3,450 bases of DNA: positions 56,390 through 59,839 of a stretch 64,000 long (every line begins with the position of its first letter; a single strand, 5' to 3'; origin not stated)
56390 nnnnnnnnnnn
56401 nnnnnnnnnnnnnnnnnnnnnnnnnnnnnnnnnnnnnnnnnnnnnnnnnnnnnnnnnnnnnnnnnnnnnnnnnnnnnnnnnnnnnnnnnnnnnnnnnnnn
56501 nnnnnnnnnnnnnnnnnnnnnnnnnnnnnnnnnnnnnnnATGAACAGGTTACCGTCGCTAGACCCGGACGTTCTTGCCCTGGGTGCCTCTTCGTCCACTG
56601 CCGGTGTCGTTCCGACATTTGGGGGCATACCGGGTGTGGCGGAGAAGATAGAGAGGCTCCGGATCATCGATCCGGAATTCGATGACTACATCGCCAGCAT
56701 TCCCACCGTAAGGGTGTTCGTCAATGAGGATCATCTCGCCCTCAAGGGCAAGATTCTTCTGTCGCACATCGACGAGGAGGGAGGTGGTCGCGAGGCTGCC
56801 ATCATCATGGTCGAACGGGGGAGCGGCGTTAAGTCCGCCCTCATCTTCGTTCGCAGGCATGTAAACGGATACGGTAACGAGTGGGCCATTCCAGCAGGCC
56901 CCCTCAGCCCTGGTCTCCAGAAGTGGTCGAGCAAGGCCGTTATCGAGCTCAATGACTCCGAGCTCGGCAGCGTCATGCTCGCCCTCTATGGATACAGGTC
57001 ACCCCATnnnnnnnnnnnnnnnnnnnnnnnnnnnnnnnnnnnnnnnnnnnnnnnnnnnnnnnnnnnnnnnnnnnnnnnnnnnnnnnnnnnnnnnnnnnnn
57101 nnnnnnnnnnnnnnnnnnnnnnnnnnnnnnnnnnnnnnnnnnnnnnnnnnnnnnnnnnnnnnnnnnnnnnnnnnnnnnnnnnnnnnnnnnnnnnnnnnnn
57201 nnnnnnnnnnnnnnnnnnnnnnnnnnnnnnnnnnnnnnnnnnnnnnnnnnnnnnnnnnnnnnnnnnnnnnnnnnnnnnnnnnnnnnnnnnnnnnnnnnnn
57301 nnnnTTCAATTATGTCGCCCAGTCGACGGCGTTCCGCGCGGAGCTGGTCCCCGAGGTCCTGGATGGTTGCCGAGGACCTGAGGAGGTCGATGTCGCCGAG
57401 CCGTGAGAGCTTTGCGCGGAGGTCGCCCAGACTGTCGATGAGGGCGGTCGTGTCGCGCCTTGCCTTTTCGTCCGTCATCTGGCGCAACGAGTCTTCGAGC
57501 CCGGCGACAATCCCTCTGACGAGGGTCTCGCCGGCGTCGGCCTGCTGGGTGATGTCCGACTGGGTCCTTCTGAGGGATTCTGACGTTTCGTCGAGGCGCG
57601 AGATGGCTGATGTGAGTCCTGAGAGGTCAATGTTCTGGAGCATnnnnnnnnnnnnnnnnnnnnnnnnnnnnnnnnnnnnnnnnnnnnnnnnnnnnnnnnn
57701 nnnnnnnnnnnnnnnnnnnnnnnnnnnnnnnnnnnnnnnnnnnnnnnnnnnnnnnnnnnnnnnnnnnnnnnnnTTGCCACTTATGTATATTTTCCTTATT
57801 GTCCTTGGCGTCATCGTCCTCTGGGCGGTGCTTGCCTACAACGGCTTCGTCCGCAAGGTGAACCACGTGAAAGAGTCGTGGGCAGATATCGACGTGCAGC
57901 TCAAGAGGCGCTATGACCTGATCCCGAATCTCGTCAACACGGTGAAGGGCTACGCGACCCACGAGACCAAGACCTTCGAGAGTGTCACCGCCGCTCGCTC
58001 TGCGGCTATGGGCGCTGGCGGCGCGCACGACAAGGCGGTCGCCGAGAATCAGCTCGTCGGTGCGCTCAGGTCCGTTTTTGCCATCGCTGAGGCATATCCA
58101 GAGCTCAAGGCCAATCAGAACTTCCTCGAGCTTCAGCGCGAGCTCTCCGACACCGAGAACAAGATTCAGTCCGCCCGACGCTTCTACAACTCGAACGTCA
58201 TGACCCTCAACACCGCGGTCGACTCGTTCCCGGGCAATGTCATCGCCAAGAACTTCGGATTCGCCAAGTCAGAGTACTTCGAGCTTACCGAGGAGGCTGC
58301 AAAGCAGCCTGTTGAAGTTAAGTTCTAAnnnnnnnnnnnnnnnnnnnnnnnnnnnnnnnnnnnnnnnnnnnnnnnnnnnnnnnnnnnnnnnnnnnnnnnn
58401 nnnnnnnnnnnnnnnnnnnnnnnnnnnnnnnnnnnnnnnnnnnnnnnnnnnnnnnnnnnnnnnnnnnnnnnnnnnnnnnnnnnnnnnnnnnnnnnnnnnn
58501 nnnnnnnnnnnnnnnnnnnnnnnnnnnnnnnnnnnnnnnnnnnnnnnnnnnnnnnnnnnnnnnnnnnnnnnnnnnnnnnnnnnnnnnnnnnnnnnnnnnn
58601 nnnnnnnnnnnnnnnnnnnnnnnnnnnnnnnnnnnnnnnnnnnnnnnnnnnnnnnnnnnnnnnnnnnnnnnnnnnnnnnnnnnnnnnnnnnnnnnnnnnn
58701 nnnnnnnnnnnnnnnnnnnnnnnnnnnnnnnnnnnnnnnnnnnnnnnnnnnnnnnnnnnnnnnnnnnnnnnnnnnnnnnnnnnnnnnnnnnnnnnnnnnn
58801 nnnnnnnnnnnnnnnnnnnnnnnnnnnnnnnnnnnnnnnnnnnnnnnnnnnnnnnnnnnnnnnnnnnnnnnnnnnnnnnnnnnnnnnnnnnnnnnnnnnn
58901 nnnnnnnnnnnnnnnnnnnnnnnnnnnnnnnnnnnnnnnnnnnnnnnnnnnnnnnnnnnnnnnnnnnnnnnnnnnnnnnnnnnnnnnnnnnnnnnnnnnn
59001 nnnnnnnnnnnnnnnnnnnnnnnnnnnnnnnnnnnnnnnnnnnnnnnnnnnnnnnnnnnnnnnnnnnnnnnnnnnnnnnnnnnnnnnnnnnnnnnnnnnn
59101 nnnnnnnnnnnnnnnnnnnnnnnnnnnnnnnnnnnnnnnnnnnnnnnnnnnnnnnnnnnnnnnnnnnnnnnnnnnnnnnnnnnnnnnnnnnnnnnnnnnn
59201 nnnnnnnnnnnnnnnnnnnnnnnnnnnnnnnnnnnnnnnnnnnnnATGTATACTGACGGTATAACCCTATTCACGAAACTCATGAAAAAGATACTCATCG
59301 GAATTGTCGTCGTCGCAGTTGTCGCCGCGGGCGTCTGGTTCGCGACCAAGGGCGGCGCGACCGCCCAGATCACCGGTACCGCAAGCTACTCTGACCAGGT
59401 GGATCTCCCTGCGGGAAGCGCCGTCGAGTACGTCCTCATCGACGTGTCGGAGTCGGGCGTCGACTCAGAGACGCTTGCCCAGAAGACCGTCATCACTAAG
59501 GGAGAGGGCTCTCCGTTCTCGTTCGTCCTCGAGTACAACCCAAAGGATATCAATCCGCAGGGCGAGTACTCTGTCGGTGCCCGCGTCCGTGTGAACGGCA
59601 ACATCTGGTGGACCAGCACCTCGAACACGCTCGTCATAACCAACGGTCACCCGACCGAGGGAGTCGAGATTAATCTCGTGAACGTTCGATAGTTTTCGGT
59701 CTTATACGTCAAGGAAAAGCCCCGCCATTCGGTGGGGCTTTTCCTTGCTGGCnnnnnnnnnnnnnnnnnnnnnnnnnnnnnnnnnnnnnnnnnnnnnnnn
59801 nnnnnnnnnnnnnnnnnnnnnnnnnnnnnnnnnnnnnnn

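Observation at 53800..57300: Block of five lineage-specific hypothetical genes, each individually terminated, wedged between murF and tRNA-Glu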

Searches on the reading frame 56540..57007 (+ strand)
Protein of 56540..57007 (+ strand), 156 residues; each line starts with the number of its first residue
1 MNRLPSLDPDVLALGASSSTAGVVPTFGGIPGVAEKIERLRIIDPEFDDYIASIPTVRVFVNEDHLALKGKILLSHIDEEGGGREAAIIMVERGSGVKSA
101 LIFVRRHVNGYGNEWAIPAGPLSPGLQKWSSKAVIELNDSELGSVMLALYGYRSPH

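Call 9: search_protein_families(library=pfam, max_evalue=1, proteins=[window:56540-57007:+])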
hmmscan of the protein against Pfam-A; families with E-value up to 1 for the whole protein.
window:56540-57007:+ (156 aa): 0 families

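Call 10: search_protein_families(library=padloc, max_evalue=1, proteins=[window:56540-57007:+])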
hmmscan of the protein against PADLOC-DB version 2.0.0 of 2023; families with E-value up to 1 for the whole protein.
window:56540-57007:+ (156 aa): 0 families

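Call 11: search_protein_families(library=phrogs, max_evalue=1, proteins=[window:56540-57007:+])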
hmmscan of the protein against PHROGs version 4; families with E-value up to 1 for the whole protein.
window:56540-57007:+ (156 aa): 0 families

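Call 55: find_homologous_proteins(query=window:56540-57007:+, max_evalue=0.01)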
Query window:56540-57007:+ (156 aa): 1 proteins with E <= 0.01 among 94 candidates.
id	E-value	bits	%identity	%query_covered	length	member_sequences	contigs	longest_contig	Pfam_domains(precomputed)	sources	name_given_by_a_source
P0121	1.3e-96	339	100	100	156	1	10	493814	-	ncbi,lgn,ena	-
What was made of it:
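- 56540..57010 (+): p156, an orphan ORF found only in this species, with a possible remote likeness to the p201 family. Only itself among 5.8 billion proteins (call 55).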

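Call 56: find_encoding_contigs(protein=P0121, flank=6000, max_places=10)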
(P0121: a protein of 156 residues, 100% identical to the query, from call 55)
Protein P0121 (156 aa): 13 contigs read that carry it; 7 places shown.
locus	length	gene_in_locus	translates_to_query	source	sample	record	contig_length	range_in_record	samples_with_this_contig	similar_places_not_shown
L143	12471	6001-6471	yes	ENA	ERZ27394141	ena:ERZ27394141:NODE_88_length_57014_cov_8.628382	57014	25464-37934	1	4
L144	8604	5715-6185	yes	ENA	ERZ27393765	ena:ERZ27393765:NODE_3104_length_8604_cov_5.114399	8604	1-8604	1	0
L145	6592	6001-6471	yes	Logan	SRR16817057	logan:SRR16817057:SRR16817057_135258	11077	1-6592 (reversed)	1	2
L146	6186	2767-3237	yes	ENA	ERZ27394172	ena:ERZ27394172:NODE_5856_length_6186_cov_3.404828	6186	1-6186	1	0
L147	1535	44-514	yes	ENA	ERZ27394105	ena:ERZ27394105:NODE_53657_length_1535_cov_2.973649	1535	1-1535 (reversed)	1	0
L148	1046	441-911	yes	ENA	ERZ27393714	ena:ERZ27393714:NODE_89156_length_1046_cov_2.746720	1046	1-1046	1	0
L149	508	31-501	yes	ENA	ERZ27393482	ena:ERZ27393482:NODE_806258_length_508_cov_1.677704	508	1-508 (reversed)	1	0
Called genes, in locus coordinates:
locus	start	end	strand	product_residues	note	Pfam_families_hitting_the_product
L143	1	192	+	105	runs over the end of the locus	-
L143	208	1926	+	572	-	PF03717:PBP_dimer, PF00905:Transpeptidase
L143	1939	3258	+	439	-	PF08245:Mur_ligase_M, PF02875:Mur_ligase_C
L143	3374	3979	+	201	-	-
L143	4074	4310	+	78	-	PF20106:DUF6496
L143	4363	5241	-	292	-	-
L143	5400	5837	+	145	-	-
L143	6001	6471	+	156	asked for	-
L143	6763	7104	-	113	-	-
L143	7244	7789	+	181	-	PF04011:LemA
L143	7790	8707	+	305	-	PF01435:Peptidase_M48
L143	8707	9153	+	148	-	PF09619:YscW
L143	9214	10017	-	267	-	PF13641:Glyco_tranf_2_3, PF00535:Glycos_transf_2, PF10111:Glyco_tranf_2_2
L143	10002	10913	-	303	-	PF01531:Glyco_transf_11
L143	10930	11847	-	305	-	PF05050:Methyltransf_21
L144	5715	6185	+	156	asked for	-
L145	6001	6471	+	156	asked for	-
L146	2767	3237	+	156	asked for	-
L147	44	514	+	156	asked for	-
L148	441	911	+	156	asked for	-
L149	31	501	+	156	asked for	-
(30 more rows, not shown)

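Call 69: search_protein_families(library=ncbifam, max_evalue=1, proteins=[window:56540-57007:+])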
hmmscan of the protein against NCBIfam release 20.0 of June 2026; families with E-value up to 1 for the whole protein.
window:56540-57007:+ (156 aa): 0 families

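Call 99: search_solved_structures(query=window:56540-57007:+, max_evalue=1)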
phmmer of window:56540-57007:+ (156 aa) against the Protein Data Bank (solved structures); distinct sequences matched with E-value up to 1: 2.
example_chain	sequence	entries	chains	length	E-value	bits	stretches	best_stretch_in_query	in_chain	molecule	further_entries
3f85_A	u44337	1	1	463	0.016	18.3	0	12-48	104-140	homo trimeric fusion of CFA/I fimbrial subunits B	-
3f84_A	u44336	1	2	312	0.29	14.2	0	12-50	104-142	CFA/I fimbrial subunit B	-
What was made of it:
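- p156 has no homologue in 5.8 billion proteins (call 55) and no domain (calls 9-11, 69, 99).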

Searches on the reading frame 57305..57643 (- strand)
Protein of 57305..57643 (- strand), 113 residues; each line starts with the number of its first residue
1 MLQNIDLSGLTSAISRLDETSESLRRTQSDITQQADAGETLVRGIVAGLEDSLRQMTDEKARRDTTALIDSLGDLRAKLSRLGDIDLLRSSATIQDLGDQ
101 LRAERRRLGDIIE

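Call 9: search_protein_families(library=pfam, max_evalue=1, proteins=[window:57305-57643:-])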
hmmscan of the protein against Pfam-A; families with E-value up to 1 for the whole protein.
window:57305-57643:- (113 aa): 2 families
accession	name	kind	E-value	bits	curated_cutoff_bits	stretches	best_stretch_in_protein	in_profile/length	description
PF01867.21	Cas_Cas1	-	0.1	12.2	22.3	1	19-90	78-153/283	CRISPR associated protein Cas1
PF15341.11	SLX9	-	0.7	10.8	27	0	54-89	28-58/127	Ribosome biogenesis protein SLX9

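Call 10: search_protein_families(library=padloc, max_evalue=1, proteins=[window:57305-57643:-])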
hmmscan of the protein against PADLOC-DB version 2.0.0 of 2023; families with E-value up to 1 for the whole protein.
window:57305-57643:- (113 aa): 1 family
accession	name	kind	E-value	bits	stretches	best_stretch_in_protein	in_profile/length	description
PDLC02886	DpdH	-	0.01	14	1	24-82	22-70/80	DpdH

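Call 11: search_protein_families(library=phrogs, max_evalue=1, proteins=[window:57305-57643:-])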
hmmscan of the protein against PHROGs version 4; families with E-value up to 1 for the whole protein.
window:57305-57643:- (113 aa): 1 family
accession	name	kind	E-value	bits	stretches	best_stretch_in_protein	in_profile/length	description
phrog_37952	-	unknown function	0.19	11.1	1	51-93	141-181/706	-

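Call 69: search_protein_families(library=ncbifam, max_evalue=1, proteins=[window:57305-57643:-])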
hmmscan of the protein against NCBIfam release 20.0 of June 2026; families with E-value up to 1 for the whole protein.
window:57305-57643:- (113 aa): 0 families

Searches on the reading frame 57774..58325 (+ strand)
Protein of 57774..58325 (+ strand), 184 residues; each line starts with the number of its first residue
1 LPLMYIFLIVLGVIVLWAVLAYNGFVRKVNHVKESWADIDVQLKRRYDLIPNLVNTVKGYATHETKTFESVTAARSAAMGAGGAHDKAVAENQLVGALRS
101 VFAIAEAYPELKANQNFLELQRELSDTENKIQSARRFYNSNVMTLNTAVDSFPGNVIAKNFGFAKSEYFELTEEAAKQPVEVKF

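Call 9: search_protein_families(library=pfam, max_evalue=1, proteins=[window:57774-58325:+])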
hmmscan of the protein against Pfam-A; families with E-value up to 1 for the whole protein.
window:57774-58325:+ (184 aa): 1 family
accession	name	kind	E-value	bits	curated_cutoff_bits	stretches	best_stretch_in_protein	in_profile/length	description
PF04011.17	LemA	-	1.1e-60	204.2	26.2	1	35-184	1-149/149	LemA family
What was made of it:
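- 57774..59692 (+): lemA-htpX-yscW-like lipoprotein gene, the conserved right-hand frame. Pfam LemA (call 9).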

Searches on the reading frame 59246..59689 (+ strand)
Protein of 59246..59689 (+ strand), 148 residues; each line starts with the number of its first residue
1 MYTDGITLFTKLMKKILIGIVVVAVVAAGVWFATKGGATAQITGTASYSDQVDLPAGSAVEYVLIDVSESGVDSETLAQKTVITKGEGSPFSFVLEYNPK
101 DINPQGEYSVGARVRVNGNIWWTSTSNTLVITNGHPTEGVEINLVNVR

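Call 69: search_protein_families(library=ncbifam, max_evalue=1, proteins=[window:59246-59689:+])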
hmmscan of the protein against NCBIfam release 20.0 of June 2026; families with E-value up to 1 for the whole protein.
window:59246-59689:+ (148 aa): 4 families
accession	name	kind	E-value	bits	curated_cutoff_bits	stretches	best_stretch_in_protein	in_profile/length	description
TIGR04429.1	Phr_nterm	subfamily_domain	0.00057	20.2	25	1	13-34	1-25/28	Phr family secreted Rap phosphatase inhibitor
NF033802.1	AimP_fam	subfamily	0.015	15.5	35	1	13-29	1-17/43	lysogeny pheromone AimP family peptide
NF033801.3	NprX_fam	subfamily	0.079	12.8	33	1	13-28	1-16/42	NprX family peptide pheromone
TIGR02537.2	arch_flag_Nterm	domain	0.58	9.7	20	1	16-33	13-30/33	archaellin/type IV pilin N-terminal domain-containing protein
